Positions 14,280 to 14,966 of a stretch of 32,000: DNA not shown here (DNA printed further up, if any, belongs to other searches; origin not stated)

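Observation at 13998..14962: GxxExxY nuclease-like gene embedded in a polarised 26-nt array whose unit variants differ only by transitions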

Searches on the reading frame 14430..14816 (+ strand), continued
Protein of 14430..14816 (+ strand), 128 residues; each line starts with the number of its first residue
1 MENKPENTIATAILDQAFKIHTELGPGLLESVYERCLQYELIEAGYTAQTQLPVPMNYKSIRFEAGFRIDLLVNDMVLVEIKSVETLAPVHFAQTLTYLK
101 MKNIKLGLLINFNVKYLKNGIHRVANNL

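Call 63: find_encoding_contigs(protein=P0025, flank=3000, max_places=2)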
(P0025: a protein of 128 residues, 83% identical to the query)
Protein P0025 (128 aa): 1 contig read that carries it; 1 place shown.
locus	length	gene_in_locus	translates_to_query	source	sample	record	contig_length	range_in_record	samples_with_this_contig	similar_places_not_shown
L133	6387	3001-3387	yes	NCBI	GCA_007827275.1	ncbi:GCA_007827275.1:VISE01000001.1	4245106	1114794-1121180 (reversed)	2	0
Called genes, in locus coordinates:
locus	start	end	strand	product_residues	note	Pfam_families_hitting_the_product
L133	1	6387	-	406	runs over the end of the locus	PF13347:MFS_2 (faint), PF07690:MFS_1, PF12832:MFS_1_like, PF07690:MFS_1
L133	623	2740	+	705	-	PF03721:UDPG_MGDP_dh_N (weak), PF00107:ADH_zinc_N, PF01408:GFO_IDH_MocA, PF02894:GFO_IDH_MocA_C (weak), PF22725:GFO_IDH_MocA_C3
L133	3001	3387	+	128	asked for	PF13366:PDDEXK_3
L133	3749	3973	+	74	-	PF04255:DUF433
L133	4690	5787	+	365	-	PF02350:Epimerase_2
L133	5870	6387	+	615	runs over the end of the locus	PF16889:Hepar_II_III_N, PF07940:Hepar_II_III_C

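Call 64: find_encoding_contigs(protein=P0012, flank=3000, max_places=2)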
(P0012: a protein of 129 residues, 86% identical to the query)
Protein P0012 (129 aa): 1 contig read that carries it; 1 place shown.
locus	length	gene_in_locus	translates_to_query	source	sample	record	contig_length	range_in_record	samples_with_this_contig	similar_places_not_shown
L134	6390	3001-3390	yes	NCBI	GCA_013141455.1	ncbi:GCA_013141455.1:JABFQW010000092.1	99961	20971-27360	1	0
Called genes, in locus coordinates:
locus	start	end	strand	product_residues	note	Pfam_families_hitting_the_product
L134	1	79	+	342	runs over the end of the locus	PF13480:Acetyltransf_6, PF02388:FemAB (weak)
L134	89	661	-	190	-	PF09721:Exosortase_EpsH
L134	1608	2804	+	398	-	PF13173:AAA_14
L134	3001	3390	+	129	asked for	PF13366:PDDEXK_3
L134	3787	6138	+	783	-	PF10101:DUF2339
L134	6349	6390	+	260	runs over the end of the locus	PF02563:Poly_export, PF10531:SLBB (weak), PF22461:SLBB_2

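Call 71: search_protein_families(library=pfam, proteins=[L068:502-897:+])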
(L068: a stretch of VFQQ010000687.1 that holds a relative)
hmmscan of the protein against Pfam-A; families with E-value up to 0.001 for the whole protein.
L068:502-897:+ (131 aa): 1 family
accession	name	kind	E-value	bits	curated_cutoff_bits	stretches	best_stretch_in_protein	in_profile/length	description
PF05635.17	23S_rRNA_IVP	-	3.5e-28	98.4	33.8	1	7-111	1-105/106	23S rRNA-intervening sequence protein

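Call 75: find_encoding_contigs(protein=P0065, flank=2500, max_places=8)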
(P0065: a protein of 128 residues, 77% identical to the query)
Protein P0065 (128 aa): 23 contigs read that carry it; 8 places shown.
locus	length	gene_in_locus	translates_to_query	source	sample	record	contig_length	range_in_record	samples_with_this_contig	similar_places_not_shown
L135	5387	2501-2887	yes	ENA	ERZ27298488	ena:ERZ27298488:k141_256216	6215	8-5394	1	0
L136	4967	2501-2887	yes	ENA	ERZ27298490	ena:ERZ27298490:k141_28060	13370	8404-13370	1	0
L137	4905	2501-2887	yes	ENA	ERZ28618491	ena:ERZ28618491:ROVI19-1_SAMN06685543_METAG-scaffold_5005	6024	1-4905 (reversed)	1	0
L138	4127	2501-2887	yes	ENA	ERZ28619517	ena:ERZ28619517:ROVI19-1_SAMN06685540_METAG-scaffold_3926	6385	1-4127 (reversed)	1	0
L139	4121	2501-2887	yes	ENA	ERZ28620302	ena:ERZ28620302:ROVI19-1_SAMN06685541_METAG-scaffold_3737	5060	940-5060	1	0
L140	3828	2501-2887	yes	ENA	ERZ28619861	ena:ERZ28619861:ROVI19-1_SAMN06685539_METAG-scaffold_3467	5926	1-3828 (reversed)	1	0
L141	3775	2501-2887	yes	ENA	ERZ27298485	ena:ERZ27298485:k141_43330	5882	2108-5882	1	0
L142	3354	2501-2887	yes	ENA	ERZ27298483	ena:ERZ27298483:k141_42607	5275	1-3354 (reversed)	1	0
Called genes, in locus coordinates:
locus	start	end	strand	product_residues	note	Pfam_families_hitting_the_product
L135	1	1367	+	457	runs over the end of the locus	?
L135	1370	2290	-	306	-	PF00106:adh_short, PF01370:Epimerase, PF08659:KR, PF13561:adh_short_C2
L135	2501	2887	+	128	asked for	PF13366:PDDEXK_3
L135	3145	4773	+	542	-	PF03571:Peptidase_M49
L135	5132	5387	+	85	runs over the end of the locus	PF03683:UPF0175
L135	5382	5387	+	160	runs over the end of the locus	PF11848:DUF3368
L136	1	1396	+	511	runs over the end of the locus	PF14052:Caps_assemb_Wzi (weak)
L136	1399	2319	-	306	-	PF00106:adh_short, PF01370:Epimerase, PF08659:KR, PF13561:adh_short_C2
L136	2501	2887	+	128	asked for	PF13366:PDDEXK_3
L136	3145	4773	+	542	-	PF03571:Peptidase_M49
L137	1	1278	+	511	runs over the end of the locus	PF14052:Caps_assemb_Wzi (weak)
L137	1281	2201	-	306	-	PF00106:adh_short, PF01370:Epimerase, PF08659:KR, PF13561:adh_short_C2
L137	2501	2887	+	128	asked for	PF13366:PDDEXK_3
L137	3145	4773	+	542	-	PF03571:Peptidase_M49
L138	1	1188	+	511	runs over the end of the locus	PF14052:Caps_assemb_Wzi (weak)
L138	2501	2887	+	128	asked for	PF13366:PDDEXK_3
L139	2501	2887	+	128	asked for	PF13366:PDDEXK_3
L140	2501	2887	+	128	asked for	PF13366:PDDEXK_3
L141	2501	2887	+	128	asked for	PF13366:PDDEXK_3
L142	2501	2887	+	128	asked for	PF13366:PDDEXK_3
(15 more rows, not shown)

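Call 80: find_homologous_proteins(query=L135:3145-4773:+, max_evalue=1e-100)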
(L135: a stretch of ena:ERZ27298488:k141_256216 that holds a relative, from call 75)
Query L135:3145-4773:+ (542 aa): 8000 proteins with E <= 1e-100 among 8000 candidates; the best 120 are listed.
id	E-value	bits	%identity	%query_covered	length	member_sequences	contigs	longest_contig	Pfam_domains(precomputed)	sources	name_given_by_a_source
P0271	0.0e+0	1198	98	100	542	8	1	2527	PF03571.22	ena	-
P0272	0.0e+0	1085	87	100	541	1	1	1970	PF03571.22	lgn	-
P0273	0.0e+0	1083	87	100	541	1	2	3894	PF03571.22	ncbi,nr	ncbi:MAG: Zn-dependent hydrolase [Deltaproteobacteria bacterium]|nr:Zn-dependent hydrolase [Deltapro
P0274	0.0e+0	1066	86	100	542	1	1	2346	PF03571.22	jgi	-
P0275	0.0e+0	1064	87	99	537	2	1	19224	PF03571.22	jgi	jgi:hypothetical protein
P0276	0.0e+0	1040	88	95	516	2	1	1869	PF03571.22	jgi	jgi:hypothetical protein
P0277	0.0e+0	1025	80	100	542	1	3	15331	PF03571.22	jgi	jgi:hypothetical protein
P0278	1.2e-296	1003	79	100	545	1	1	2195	PF03571.22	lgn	-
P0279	7.5e-296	1000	83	95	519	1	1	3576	PF03571.22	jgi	-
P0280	2.2e-295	999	80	100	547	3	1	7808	PF03571.22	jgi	jgi:hypothetical protein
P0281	3.3e-295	998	79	100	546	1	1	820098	PF03571.22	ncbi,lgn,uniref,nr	ncbi:Peptidase family M49 [Mariniphaga anaerophila]|uniref:Peptidase family M49 n=1 Tax=Mariniphaga 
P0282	1.1e-294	997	79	100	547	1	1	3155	PF03571.22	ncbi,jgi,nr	ncbi:MAG: Zn-dependent hydrolase [Mariniphaga sp.]|jgi:hypothetical protein|nr:Zn-dependent hydrolas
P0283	1.7e-293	993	79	100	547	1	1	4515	PF03571.22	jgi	jgi:hypothetical protein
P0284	2.6e-293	992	79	98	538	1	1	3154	PF03571.22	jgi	jgi:hypothetical protein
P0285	2.6e-293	992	79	100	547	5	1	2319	PF03571.22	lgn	-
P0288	8.5e-293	990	83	95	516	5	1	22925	PF03571.22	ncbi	-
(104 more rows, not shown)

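Call 81: find_encoding_contigs(protein=P0275, flank=3000, max_places=2)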
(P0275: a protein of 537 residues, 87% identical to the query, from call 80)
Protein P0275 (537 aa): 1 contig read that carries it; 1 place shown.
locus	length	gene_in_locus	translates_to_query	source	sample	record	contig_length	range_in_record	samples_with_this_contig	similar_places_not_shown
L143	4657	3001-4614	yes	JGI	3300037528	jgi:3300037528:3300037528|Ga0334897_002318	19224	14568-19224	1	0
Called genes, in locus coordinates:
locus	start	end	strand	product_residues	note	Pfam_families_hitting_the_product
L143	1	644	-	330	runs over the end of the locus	PF01073:3Beta_HSD, PF01370:Epimerase, PF02719:Polysacc_synt_2, PF04321:RmlD_sub_bind, PF05368:NmrA, PF13460:NAD_binding_10, PF16363:GDP_Man_Dehyd, PF07993:NAD_binding_4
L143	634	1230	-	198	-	PF13561:adh_short_C2, PF00106:adh_short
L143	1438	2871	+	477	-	PF14052:Caps_assemb_Wzi (weak)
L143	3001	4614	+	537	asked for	PF03571:Peptidase_M49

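Call 82: find_encoding_contigs(protein=P0277, flank=3000, max_places=2)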
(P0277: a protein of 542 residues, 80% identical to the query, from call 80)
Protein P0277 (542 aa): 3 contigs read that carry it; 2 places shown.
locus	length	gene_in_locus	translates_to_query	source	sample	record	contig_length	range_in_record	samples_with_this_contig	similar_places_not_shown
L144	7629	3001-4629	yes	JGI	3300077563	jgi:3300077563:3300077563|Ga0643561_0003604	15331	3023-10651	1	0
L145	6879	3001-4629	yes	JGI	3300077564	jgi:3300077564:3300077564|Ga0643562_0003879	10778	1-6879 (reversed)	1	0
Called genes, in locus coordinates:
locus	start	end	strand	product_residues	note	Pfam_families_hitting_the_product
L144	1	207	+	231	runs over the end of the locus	PF00027:cNMP_binding, PF13545:HTH_Crp_2, PF00325:Crp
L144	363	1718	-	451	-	PF00324:AA_permease, PF13520:AA_permease_2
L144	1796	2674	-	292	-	PF06325:PrmA, PF13847:Methyltransf_31, PF13649:Methyltransf_25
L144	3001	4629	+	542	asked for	PF03571:Peptidase_M49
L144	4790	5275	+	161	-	-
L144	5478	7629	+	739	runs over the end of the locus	PF13715:CarbopepD_reg_2, PF07715:Plug, PF00593:TonB_dep_Rec_b-barrel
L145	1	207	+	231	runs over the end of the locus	PF00027:cNMP_binding, PF13545:HTH_Crp_2, PF00325:Crp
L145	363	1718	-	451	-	PF00324:AA_permease, PF13520:AA_permease_2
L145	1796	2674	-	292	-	PF06325:PrmA, PF13847:Methyltransf_31, PF13649:Methyltransf_25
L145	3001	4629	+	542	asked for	PF03571:Peptidase_M49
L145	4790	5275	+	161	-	-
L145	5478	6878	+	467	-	?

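Call 83: find_encoding_contigs(protein=P0281, flank=3000, max_places=1)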
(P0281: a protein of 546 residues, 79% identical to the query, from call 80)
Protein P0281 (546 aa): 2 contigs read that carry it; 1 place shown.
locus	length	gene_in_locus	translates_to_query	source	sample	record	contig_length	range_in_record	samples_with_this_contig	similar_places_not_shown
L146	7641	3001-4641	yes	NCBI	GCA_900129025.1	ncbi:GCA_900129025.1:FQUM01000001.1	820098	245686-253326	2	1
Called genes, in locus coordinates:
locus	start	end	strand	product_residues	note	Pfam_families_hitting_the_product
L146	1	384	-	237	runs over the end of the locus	PF08713:DNA_alkylation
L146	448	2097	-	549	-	PF00501:AMP-binding, PF13193:AMP-binding_C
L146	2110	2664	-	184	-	PF12844:HTH_19, PF07883:Cupin_2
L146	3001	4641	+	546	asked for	PF03571:Peptidase_M49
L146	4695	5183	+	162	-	-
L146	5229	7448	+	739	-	PF13715:CarbopepD_reg_2, PF07715:Plug (weak), PF00593:TonB_dep_Rec_b-barrel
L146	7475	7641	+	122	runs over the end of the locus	PF00403:HMA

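Call 84: find_encoding_contigs(protein=P0288, flank=3000, max_places=1)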
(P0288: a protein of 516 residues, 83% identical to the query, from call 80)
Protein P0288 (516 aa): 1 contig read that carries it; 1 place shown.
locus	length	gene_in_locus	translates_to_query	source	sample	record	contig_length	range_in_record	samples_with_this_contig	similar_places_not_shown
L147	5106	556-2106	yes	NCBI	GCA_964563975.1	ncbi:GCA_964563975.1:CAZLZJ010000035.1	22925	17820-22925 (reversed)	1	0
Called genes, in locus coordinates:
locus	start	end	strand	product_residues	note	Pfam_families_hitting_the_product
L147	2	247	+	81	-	?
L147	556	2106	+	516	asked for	PF03571:Peptidase_M49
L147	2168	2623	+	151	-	-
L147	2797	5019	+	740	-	PF13715:CarbopepD_reg_2, PF07715:Plug (weak)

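Call 88: find_related_loci(query=A1, collection=viral_contigs, flank=600)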
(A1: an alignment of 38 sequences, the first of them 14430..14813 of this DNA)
Query A1 (128 aa) in viral_contigs; peptide patterns used: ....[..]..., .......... (x = any residue, [..] = any of these).
44 stretches matched a pattern; 1 encode a relative of the query (tblastn E <= 1e-3); 1 distinct loci.
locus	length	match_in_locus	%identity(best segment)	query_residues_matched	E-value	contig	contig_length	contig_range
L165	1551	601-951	47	8-124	3e-37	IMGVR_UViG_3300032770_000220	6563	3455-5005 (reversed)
